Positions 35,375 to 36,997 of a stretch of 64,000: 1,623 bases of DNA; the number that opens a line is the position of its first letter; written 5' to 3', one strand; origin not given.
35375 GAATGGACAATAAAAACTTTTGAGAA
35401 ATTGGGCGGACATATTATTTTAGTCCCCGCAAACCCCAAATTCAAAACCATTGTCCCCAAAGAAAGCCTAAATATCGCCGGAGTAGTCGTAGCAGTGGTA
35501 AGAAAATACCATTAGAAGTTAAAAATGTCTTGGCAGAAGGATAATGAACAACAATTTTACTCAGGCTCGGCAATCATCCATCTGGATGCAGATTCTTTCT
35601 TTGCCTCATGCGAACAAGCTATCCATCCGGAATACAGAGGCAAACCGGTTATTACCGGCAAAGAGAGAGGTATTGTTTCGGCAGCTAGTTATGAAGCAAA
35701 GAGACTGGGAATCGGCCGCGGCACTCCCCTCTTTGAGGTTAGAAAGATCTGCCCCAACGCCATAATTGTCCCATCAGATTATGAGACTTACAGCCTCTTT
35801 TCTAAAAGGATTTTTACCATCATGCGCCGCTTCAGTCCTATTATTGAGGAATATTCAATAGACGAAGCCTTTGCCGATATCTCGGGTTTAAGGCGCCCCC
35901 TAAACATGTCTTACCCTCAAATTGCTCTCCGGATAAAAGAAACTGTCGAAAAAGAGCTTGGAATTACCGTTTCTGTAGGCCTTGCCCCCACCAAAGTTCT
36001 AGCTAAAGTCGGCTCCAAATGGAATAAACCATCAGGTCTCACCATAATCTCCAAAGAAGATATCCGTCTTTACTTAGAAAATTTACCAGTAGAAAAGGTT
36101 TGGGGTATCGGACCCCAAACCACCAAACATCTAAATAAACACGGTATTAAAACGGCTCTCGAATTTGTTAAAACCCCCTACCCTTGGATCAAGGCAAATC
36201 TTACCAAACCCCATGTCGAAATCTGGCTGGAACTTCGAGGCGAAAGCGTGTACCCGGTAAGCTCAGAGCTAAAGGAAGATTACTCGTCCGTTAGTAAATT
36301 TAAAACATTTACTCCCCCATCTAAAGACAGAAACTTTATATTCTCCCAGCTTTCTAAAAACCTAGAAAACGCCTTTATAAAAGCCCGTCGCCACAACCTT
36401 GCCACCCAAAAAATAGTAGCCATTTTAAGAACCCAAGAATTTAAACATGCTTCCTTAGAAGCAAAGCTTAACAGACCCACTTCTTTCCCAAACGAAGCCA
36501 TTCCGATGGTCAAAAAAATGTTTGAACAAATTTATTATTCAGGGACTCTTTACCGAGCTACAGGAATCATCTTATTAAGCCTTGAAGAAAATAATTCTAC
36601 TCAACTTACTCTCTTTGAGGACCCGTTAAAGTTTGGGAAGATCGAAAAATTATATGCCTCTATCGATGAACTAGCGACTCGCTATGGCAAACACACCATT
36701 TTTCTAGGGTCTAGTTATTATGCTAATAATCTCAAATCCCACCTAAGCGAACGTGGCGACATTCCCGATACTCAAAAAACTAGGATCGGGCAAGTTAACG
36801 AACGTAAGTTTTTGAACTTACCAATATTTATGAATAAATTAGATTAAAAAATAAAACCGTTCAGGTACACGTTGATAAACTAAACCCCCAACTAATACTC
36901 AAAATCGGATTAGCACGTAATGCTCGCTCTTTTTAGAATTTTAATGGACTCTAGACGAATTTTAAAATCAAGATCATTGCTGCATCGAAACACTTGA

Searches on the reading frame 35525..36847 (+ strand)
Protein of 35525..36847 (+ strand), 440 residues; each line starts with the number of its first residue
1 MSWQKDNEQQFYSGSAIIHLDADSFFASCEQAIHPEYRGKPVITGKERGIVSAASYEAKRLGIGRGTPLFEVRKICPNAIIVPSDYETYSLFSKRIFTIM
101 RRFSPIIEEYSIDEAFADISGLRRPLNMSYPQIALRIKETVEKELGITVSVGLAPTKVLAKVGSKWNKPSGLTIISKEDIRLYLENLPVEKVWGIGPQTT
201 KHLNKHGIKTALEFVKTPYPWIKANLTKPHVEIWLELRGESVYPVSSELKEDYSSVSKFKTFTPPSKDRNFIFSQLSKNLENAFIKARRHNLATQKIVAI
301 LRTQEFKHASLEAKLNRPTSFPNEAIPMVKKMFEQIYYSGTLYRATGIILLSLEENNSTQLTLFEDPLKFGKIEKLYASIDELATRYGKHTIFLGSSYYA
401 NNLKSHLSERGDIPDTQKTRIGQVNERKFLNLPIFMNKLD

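Call 90: search_protein_families(library=pfam, proteins=[window:35525-36847:+], max_evalue=0.001)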
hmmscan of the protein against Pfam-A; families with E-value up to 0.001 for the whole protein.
window:35525-36847:+ (440 aa): 3 families
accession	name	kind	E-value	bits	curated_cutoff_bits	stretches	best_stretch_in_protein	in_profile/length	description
PF00817.25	IMS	-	2.9e-47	160.7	23.2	1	20-164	1-147/148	impB/mucB/samB family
PF11799.13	IMS_C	-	2.5e-11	44.4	20.7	1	255-363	3-109/109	impB/mucB/samB family C-terminal domain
PF11798.14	IMS_HHH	-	8.5e-07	29.3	24.4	1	178-208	2-32/32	IMS family HHH motif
